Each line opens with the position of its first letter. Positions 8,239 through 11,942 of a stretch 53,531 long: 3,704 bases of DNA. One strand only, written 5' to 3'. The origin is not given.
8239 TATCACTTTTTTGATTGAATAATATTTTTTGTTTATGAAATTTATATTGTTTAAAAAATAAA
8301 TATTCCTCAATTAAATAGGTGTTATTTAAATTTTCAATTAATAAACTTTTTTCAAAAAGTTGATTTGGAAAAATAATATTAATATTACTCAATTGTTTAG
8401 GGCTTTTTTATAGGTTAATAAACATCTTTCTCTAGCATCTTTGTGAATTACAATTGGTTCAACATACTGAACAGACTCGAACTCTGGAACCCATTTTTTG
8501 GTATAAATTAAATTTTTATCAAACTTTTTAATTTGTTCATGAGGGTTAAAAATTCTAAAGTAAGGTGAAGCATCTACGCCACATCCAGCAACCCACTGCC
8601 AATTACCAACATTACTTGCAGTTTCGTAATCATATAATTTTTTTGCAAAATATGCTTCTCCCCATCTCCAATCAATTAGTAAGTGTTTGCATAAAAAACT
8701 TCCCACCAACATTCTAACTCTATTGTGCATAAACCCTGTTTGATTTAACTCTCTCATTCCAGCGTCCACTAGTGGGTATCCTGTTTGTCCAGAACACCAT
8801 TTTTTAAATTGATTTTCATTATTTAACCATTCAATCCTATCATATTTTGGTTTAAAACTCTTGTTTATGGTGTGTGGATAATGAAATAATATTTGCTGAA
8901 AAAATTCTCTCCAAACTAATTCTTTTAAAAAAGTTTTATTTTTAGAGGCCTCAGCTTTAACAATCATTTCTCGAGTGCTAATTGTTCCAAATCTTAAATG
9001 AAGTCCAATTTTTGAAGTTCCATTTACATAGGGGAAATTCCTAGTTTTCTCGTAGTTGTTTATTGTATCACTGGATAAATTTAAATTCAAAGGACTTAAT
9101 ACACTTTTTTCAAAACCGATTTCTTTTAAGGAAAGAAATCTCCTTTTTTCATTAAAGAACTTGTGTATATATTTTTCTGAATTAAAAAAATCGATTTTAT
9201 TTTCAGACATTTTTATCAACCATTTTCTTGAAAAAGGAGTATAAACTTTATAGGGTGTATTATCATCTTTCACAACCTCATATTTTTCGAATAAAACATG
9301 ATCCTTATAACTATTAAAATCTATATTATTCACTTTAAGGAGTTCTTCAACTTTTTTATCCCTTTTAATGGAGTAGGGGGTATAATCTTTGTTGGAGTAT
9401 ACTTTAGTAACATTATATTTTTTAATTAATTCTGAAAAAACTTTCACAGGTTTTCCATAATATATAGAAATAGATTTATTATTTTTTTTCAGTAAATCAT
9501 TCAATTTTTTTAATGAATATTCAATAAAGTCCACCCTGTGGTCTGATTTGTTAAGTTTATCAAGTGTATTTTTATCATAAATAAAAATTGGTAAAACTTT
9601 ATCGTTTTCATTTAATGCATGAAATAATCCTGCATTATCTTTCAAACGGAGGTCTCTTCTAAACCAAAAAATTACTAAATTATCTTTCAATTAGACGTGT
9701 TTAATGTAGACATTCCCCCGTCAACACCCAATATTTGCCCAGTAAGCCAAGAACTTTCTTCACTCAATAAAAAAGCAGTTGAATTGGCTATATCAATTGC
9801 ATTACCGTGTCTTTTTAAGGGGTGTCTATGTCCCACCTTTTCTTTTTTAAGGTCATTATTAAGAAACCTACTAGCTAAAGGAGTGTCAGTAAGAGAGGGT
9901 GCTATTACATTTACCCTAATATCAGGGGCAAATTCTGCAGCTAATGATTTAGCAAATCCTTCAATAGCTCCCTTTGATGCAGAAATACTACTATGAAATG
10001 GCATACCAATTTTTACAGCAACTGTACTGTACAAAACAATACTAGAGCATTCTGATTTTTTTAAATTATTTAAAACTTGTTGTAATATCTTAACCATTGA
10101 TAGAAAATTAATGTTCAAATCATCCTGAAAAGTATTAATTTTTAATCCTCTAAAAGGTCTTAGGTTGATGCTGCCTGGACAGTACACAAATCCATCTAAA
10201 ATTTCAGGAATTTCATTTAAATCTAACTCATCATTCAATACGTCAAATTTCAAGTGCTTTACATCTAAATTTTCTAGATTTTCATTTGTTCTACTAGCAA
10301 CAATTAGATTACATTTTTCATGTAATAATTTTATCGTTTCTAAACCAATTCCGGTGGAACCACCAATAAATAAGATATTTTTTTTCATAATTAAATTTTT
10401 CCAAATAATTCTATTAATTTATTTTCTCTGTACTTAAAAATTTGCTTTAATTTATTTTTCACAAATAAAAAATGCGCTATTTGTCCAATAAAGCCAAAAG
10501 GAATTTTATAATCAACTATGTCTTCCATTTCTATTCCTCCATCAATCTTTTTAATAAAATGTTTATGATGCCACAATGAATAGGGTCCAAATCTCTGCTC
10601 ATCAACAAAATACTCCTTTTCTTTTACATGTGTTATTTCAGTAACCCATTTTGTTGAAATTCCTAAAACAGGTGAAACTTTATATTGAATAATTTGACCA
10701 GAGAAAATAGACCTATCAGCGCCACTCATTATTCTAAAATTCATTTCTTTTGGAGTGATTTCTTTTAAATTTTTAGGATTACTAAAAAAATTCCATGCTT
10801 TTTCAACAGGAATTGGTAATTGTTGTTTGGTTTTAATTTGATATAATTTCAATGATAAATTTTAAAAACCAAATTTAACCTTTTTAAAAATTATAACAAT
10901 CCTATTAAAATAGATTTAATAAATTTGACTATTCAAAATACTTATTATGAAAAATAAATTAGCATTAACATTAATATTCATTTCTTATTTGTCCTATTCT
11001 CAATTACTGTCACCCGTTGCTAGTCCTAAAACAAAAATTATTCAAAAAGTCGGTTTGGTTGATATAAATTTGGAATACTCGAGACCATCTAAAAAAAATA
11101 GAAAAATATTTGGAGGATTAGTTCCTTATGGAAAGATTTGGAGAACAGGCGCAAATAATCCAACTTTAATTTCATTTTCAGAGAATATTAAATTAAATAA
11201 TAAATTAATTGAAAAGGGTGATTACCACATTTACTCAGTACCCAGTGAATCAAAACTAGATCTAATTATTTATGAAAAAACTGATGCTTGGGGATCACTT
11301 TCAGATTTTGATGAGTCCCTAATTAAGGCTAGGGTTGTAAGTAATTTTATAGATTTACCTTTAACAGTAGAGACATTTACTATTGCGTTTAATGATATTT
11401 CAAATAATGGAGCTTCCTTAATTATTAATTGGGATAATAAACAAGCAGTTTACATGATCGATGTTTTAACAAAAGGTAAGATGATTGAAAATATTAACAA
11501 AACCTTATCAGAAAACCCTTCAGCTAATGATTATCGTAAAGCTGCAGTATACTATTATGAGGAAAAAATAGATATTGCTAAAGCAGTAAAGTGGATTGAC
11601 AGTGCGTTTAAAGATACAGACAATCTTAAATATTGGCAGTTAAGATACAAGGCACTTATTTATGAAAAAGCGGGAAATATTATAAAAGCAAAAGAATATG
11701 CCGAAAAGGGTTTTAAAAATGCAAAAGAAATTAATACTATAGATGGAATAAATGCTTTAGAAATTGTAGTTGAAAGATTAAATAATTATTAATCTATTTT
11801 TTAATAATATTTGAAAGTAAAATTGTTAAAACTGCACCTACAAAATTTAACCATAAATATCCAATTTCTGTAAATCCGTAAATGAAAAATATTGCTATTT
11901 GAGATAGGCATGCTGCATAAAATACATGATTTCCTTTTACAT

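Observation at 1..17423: Ten-gene housekeeping block present twice as a diverged, tail-to-tail mirror image (at least 8.2 kb per arm)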

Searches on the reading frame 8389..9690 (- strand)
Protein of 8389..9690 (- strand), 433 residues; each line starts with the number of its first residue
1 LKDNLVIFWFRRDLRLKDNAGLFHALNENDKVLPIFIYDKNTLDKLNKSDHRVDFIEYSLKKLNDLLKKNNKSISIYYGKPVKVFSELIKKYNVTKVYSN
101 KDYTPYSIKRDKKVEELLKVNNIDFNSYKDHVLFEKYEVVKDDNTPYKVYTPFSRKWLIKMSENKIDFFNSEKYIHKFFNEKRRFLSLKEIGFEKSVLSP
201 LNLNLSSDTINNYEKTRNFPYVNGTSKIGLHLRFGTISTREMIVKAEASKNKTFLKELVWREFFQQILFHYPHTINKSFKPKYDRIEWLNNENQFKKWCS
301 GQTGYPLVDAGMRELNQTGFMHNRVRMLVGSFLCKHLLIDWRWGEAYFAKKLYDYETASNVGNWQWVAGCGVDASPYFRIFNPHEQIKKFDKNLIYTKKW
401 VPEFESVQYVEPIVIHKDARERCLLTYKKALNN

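Call 7: find_encoding_contigs(protein=window:8389-9690:-, flank=10000, max_places=10)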
Protein window:8389-9690:- (433 aa): no gene with exactly this product is on record in the collection.

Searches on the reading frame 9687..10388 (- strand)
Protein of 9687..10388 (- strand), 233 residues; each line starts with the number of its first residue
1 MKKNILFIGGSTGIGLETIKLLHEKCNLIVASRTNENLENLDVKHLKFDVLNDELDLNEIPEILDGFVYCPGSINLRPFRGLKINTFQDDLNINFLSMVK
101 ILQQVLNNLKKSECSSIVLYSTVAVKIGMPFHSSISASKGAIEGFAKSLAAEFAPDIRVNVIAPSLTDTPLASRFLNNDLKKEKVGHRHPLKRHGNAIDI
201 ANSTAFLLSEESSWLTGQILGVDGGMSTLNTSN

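Call 13: find_encoding_contigs(protein=window:9687-10388:-, flank=10000, max_places=10)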
Protein window:9687-10388:- (233 aa): 23 contigs read that carry it; 10 places shown.
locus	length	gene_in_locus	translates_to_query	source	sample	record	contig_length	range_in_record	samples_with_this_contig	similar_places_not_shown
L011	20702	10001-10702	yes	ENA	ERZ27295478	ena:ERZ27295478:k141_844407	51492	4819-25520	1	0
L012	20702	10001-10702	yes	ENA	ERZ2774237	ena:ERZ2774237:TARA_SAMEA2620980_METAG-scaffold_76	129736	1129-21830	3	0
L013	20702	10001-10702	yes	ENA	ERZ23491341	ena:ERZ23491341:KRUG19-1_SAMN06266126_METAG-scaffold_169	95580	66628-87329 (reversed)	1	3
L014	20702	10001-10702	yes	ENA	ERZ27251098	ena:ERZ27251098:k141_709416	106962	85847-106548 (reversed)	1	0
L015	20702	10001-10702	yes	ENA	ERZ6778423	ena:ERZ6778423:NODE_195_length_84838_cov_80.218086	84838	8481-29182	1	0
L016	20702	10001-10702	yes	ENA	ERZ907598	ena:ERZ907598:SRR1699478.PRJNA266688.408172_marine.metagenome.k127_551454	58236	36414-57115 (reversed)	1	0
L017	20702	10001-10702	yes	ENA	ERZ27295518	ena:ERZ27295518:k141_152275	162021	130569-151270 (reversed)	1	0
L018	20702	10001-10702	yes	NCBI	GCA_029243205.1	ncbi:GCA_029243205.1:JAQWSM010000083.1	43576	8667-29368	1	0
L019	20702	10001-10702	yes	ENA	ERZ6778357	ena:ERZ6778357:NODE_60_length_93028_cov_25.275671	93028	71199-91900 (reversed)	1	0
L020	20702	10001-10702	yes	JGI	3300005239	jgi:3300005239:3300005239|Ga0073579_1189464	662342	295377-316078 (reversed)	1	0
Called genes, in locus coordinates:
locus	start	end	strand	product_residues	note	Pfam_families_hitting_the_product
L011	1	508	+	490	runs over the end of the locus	PF01266:DAO (faint), PF01593:Amino_oxidase, PF06100:MCRA (faint), PF13450:NAD_binding_8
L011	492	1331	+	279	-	PF00494:SQS_PSY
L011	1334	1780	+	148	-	PF04116:FA_hydroxylase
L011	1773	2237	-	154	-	PF00885:DMRL_synthase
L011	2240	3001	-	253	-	PF07719:TPR_2 (faint), PF13174:TPR_6 (faint), PF00515:TPR_1 (faint), PF13181:TPR_8 (faint), PF13432:TPR_16 (faint)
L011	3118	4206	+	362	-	PF02463:SMC_N, PF13175:AAA_15 (weak), PF13476:AAA_23, PF13555:AAA_29 (faint), PF13304:AAA_21 (faint)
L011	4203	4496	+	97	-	PF05258:DciA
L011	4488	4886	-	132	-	PF00334:NDK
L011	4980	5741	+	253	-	PF01118:Semialdhyde_dh (faint), PF10728:DUF2520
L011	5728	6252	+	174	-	PF08282:Hydrolase_3 (faint)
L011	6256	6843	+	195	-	PF02545:Maf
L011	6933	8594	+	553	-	PF00474:SSF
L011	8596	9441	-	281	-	PF11138:DUF2911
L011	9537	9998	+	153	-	-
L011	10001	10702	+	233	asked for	PF00106:adh_short, PF23441:SDR (faint), PF13561:adh_short_C2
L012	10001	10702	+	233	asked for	PF00106:adh_short, PF23441:SDR (faint), PF13561:adh_short_C2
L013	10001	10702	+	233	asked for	PF00106:adh_short, PF23441:SDR (faint), PF13561:adh_short_C2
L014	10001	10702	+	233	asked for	PF00106:adh_short, PF23441:SDR (faint), PF13561:adh_short_C2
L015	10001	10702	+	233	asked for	PF00106:adh_short, PF23441:SDR (faint), PF13561:adh_short_C2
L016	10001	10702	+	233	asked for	PF00106:adh_short, PF23441:SDR (faint), PF13561:adh_short_C2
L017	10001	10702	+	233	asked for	PF00106:adh_short, PF23441:SDR (faint), PF13561:adh_short_C2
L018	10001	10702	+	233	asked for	PF00106:adh_short, PF23441:SDR (faint), PF13561:adh_short_C2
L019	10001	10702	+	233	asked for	PF00106:adh_short, PF23441:SDR (faint), PF13561:adh_short_C2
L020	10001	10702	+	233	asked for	PF00106:adh_short, PF23441:SDR (faint), PF13561:adh_short_C2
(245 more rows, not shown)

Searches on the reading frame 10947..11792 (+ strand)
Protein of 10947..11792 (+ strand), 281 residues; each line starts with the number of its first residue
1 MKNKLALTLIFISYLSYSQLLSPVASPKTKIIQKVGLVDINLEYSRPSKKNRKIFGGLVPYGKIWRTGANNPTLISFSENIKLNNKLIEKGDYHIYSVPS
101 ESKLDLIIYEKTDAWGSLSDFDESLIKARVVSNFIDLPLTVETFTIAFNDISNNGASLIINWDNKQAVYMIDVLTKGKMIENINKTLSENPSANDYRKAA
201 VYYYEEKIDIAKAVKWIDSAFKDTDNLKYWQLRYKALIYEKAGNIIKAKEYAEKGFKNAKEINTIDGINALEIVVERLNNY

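Call 42: find_encoding_contigs(protein=window:10947-11792:+, flank=10000, max_places=10)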
Protein window:10947-11792:+ (281 aa): no gene with exactly this product is on record in the collection.
